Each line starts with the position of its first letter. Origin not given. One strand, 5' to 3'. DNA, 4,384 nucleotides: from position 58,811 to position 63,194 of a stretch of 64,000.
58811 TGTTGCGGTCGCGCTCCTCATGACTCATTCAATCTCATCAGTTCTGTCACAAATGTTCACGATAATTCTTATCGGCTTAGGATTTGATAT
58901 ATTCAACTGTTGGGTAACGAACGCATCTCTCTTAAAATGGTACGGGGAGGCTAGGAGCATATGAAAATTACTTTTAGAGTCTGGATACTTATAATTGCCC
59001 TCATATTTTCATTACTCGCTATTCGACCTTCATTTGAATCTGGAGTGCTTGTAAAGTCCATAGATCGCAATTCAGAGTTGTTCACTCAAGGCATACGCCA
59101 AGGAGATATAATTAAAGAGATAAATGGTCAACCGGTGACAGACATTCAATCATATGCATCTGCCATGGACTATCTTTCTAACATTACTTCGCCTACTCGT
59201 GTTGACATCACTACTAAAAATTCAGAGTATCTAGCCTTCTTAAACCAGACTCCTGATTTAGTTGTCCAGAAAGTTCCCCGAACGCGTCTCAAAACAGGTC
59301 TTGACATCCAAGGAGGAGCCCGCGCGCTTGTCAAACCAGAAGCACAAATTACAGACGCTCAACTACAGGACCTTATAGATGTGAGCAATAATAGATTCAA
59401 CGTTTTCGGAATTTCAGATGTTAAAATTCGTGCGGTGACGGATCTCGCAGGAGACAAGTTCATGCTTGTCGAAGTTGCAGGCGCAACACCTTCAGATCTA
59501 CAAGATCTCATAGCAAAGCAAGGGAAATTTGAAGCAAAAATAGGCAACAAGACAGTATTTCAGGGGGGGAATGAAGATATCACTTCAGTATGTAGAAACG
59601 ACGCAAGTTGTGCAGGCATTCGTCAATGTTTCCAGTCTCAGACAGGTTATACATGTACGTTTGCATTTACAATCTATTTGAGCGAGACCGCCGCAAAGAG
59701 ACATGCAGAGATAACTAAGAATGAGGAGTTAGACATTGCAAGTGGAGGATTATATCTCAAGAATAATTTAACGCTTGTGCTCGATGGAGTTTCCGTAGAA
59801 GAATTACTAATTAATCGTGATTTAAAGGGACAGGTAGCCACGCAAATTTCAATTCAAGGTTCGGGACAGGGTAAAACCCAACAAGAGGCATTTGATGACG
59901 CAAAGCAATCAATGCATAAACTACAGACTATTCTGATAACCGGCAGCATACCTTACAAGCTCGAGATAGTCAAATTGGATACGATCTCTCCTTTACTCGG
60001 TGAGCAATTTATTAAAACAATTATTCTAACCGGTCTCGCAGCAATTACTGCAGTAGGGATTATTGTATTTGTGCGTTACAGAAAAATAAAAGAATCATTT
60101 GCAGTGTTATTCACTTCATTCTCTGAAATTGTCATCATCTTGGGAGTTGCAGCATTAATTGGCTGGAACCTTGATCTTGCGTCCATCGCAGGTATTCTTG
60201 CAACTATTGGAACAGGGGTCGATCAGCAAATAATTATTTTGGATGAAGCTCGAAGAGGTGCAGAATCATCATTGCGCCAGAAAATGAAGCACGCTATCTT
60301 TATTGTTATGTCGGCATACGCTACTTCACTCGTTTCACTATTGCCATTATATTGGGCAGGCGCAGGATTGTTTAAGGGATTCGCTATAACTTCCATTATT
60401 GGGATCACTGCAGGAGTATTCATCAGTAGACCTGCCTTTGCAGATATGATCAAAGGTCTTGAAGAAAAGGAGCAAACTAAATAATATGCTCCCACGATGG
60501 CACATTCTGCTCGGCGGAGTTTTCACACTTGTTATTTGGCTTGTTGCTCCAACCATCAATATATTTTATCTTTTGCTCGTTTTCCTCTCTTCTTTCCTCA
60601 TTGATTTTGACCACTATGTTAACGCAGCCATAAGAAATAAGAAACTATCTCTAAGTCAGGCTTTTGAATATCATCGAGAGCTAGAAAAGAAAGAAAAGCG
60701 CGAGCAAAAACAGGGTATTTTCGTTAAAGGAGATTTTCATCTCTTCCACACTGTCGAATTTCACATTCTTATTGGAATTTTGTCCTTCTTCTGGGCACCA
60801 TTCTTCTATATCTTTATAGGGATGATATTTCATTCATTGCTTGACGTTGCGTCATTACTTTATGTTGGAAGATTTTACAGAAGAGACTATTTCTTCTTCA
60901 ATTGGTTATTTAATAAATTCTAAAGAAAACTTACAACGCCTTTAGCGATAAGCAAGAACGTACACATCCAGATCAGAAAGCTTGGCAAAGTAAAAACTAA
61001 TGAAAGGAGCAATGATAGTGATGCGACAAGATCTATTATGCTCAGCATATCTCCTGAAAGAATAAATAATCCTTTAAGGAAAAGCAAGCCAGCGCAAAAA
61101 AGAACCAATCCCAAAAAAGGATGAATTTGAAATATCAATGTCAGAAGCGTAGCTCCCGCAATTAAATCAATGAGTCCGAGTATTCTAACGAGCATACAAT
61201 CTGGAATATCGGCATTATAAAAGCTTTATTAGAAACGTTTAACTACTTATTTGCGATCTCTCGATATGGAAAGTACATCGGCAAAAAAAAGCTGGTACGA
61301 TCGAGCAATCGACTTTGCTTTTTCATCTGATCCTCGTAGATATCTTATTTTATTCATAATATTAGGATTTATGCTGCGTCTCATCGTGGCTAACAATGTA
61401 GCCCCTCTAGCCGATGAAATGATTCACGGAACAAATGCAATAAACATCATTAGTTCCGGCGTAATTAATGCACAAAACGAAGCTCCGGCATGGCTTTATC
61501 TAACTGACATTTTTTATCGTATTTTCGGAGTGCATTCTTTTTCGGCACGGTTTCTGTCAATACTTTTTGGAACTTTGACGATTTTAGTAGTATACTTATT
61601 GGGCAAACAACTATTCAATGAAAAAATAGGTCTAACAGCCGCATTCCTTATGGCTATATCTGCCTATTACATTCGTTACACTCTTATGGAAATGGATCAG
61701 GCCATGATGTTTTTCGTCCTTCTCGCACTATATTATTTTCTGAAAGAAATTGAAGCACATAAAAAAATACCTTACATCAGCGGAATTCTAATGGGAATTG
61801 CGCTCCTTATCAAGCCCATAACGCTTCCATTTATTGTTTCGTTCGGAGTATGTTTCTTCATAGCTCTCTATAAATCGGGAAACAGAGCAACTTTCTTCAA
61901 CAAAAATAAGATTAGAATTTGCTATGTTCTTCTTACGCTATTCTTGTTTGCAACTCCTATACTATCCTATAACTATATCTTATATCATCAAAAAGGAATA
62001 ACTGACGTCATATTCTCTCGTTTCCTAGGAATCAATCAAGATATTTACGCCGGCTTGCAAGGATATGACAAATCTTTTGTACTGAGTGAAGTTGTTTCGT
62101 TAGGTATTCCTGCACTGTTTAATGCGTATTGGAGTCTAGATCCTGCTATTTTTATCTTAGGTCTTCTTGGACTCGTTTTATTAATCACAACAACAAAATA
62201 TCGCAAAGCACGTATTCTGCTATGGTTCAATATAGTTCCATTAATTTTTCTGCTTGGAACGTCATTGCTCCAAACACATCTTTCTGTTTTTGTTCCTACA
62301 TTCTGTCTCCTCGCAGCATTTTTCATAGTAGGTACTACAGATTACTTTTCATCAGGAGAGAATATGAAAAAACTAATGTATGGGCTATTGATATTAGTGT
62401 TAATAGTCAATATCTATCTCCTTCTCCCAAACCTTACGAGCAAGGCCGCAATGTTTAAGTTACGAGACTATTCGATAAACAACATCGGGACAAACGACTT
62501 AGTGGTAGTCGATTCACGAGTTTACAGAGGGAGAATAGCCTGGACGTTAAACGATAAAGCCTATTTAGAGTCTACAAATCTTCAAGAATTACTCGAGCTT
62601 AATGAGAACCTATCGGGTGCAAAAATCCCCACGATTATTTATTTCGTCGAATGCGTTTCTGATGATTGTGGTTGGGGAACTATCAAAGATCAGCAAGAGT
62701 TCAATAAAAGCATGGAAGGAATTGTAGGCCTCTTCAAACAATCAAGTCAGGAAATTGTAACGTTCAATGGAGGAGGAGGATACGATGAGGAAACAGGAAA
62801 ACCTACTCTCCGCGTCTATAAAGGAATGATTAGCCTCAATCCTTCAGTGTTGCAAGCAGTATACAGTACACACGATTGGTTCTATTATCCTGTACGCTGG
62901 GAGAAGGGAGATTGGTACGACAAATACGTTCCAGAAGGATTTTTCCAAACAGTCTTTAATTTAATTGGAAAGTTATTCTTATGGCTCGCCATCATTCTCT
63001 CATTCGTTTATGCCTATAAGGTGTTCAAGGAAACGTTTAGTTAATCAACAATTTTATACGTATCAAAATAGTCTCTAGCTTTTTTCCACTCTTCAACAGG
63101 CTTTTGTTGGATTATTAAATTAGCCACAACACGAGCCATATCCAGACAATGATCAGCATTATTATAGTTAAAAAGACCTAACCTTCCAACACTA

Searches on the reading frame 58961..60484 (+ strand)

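Call 97: search_protein_families(library=pfam, proteins=[window:58961-60484:+], max_evalue=0.001)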
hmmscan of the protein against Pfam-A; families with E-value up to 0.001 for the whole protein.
window:58961-60484:+ (507 aa): 4 families
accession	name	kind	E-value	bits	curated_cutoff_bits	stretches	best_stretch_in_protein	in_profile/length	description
PF02355.23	SecD_SecF_C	-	1.8e-17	63.8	20.5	1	333-488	12-174/189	Protein export membrane protein SecD/SecF, C-terminal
PF00595.29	PDZ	-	9.7e-05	23.1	23.2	1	27-74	25-71/81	PDZ domain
PF17820.7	PDZ_6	-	9.7e-05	22.5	27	1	43-69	14-40/54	PDZ domain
PF13180.12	PDZ_2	-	0.00057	20.6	27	0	26-69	11-54/80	PDZ domain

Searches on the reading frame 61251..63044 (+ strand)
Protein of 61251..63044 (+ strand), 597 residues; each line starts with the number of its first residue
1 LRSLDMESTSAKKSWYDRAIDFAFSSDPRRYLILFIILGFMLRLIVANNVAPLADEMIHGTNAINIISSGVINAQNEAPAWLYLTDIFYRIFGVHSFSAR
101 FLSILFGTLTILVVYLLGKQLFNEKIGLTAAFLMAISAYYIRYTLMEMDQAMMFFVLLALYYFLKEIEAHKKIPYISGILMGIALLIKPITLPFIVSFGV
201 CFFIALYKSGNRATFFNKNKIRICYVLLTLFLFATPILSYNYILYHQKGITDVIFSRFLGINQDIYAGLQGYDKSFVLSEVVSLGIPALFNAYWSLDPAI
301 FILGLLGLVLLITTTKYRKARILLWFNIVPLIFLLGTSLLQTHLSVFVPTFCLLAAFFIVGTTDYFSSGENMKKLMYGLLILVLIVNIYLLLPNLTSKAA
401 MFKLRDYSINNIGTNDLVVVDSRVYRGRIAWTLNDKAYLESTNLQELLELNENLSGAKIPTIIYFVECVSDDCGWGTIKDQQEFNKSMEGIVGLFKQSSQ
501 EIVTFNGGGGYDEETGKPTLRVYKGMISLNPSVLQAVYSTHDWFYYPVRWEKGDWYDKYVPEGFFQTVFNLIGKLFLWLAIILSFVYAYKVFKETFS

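Call 97: search_protein_families(library=pfam, proteins=[window:61251-63044:+], max_evalue=0.001)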
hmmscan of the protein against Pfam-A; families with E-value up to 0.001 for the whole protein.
window:61251-63044:+ (597 aa): 2 families
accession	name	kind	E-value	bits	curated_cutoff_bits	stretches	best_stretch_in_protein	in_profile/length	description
PF13231.12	PMT_2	-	5.8e-22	79.1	26.1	1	77-236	2-157/160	Dolichyl-phosphate-mannose-protein mannosyltransferase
PF02366.24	PMT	-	6.2e-10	39.5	22.7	1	79-243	64-236/245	Dolichyl-phosphate-mannose-protein mannosyltransferase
